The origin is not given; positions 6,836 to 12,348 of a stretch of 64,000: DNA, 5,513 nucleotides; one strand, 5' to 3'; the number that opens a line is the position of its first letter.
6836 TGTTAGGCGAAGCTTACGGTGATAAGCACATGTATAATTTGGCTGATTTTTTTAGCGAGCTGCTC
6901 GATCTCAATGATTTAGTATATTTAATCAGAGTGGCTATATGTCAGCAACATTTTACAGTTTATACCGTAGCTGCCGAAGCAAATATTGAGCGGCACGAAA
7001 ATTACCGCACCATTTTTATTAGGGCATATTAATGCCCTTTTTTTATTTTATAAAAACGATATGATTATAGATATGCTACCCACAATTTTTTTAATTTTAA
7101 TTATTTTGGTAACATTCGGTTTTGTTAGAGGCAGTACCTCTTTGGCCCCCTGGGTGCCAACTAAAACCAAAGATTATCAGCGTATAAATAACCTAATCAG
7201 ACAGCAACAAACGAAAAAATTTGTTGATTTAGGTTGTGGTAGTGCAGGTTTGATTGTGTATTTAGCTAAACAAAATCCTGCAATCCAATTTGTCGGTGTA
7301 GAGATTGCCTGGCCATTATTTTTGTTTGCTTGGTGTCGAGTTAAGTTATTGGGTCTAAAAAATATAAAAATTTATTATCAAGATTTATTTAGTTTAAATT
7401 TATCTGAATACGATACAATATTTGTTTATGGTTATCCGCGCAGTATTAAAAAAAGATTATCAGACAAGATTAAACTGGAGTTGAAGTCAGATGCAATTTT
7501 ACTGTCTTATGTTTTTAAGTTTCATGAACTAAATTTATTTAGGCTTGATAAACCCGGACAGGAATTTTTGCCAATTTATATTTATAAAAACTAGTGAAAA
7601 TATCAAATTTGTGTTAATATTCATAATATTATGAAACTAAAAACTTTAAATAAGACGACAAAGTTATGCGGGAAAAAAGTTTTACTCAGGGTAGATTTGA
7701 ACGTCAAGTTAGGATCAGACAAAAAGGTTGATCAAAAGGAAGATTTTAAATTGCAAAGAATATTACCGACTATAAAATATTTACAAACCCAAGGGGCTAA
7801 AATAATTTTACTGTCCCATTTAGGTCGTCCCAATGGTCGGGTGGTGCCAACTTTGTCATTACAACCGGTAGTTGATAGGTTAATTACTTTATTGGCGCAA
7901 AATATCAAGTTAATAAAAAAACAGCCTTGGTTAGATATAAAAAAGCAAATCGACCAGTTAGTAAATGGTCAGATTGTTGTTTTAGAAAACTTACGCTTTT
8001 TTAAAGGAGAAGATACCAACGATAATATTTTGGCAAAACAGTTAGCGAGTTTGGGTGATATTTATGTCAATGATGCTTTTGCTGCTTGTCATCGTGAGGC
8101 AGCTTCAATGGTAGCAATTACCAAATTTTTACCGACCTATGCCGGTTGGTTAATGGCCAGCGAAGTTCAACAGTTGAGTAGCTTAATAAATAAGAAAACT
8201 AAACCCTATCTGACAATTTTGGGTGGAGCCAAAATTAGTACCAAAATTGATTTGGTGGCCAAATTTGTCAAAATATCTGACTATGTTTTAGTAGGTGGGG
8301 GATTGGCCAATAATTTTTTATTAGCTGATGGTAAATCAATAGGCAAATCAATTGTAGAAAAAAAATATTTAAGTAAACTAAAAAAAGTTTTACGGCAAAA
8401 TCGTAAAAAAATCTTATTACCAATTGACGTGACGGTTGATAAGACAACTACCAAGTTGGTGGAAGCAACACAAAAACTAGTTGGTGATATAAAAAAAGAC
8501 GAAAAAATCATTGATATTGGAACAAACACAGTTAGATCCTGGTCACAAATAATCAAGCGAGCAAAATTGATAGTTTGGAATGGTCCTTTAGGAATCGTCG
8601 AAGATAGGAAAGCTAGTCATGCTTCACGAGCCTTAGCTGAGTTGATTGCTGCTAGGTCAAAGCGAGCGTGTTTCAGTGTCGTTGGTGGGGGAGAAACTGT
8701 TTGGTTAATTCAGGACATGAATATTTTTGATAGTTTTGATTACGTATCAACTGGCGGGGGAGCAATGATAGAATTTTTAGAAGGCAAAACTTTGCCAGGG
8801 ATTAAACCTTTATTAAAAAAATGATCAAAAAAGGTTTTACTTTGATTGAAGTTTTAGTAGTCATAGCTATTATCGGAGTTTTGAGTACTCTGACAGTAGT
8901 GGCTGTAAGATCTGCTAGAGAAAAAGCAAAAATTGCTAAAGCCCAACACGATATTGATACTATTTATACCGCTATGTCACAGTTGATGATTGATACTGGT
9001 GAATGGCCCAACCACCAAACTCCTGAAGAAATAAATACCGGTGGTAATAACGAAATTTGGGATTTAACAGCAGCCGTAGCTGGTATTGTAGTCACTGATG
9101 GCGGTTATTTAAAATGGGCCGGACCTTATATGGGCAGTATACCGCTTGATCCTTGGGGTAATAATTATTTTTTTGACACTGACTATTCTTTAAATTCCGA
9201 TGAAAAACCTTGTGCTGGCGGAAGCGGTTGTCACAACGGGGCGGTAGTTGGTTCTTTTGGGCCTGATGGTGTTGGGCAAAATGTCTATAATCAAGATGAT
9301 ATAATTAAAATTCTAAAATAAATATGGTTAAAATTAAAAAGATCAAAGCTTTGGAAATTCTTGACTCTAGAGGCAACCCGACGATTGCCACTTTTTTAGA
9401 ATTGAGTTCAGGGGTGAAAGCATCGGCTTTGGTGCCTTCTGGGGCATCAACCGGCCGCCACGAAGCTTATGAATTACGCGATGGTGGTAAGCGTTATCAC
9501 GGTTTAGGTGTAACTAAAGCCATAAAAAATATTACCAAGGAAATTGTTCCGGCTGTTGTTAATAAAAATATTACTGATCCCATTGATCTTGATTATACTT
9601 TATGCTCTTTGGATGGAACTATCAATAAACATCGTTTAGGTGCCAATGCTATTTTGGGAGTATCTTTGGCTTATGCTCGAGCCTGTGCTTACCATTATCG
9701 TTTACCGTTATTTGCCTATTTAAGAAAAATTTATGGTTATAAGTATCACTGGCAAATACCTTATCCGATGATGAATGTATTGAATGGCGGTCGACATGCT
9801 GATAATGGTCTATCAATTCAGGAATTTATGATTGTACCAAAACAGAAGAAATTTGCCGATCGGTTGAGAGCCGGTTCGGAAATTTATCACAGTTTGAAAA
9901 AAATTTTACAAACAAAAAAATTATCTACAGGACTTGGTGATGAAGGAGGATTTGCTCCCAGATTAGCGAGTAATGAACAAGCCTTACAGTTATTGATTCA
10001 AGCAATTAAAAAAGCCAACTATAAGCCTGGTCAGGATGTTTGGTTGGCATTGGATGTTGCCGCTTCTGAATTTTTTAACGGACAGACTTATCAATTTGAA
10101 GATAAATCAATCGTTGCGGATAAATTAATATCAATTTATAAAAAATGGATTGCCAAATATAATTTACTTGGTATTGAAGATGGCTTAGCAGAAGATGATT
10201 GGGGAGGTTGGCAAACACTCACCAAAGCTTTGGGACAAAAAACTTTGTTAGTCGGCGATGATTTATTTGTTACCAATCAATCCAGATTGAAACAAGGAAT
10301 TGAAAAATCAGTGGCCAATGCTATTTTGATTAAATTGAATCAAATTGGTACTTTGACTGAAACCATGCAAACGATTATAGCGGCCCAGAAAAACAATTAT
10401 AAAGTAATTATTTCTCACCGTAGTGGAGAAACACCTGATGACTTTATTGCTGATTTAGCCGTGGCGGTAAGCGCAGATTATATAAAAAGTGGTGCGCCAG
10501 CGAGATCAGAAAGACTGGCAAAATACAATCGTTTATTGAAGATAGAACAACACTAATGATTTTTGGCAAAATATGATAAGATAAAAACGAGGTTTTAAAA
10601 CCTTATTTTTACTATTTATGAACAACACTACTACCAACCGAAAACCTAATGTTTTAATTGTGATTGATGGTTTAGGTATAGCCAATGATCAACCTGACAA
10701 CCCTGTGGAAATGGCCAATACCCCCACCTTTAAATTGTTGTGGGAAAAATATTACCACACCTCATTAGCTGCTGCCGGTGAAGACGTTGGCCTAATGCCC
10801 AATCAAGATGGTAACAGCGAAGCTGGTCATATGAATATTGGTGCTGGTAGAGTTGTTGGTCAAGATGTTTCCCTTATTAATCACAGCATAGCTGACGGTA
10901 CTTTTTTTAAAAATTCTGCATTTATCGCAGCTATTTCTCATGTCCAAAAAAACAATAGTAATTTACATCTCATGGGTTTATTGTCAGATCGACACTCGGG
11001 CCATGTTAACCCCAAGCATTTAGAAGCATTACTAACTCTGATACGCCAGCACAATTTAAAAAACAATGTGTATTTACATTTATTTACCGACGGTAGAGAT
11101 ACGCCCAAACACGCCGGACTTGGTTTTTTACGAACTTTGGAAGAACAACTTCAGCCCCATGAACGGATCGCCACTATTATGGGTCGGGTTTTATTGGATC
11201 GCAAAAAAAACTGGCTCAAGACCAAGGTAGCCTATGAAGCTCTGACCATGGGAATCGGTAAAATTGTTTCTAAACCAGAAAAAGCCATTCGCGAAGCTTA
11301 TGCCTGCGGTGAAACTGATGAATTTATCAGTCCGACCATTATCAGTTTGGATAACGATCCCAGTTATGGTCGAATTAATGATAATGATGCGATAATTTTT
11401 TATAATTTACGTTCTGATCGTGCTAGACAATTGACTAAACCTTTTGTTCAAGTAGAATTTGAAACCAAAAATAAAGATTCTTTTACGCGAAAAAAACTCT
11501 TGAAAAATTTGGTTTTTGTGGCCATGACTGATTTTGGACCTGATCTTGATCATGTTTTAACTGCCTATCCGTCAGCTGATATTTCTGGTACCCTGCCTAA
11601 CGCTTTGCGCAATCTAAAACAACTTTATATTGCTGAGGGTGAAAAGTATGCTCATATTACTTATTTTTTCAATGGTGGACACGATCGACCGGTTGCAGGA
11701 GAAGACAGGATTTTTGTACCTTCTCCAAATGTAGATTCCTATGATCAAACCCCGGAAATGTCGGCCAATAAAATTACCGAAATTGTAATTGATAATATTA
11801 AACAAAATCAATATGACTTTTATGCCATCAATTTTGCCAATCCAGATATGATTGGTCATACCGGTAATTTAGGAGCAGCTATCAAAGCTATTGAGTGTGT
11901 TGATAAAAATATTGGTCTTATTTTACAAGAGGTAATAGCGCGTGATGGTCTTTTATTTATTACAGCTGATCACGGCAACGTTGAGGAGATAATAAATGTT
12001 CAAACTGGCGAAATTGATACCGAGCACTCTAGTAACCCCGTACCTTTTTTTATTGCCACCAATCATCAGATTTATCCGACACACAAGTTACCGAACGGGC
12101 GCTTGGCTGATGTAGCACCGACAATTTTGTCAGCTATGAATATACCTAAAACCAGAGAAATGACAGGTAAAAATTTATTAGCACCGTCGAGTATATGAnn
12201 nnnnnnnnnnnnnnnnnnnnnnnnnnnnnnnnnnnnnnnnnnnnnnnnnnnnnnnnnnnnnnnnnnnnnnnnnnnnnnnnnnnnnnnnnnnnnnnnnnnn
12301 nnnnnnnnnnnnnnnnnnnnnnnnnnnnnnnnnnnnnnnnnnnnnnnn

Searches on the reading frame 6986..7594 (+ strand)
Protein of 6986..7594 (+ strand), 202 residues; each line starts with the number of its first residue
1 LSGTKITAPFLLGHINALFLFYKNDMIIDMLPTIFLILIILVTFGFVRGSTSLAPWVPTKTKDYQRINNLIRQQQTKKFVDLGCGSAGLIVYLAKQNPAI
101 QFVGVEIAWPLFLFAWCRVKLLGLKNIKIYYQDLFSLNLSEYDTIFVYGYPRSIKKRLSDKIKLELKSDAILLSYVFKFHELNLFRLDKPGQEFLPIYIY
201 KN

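Call 41: search_protein_families(library=pfam, proteins=[window:6986-7594:+], max_evalue=0.001)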
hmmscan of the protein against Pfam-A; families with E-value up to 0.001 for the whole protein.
window:6986-7594:+ (202 aa): 4 families
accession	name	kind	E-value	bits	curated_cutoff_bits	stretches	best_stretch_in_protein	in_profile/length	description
PF02390.23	Methyltransf_4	-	8.6e-11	42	24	1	76-134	2-60/173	Putative methyltransferase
PF13847.12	Methyltransf_31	-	7.6e-06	26.1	27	1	76-151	4-84/145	Methyltransferase domain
PF05175.20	MTS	-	0.00012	22.2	23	1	71-145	27-102/170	Methyltransferase small domain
PF13649.12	Methyltransf_25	-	0.00052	21.1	27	1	80-147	2-70/97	Methyltransferase domain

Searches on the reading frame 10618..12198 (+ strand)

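Call 26: search_protein_families(library=pfam, proteins=[window:10618-12198:+], max_evalue=0.00001)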
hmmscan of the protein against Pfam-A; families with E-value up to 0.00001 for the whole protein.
window:10618-12198:+ (526 aa): 4 families
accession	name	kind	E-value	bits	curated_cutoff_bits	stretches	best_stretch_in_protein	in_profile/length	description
PF01676.23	Metalloenzyme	-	1.8e-66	224.7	24.3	1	10-510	2-251/252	Metalloenzyme superfamily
PF06415.18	iPGM_N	-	3.7e-57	193.8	27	1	87-306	1-215/217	BPG-independent PGAM N-terminus (iPGM_N)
PF00884.28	Sulfatase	-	2.9e-07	30.5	25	1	383-509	200-301/301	Sulfatase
PF01663.27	Phosphodiest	-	8.5e-06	26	23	0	367-456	121-223/342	Type I phosphodiesterase / nucleotide pyrophosphatase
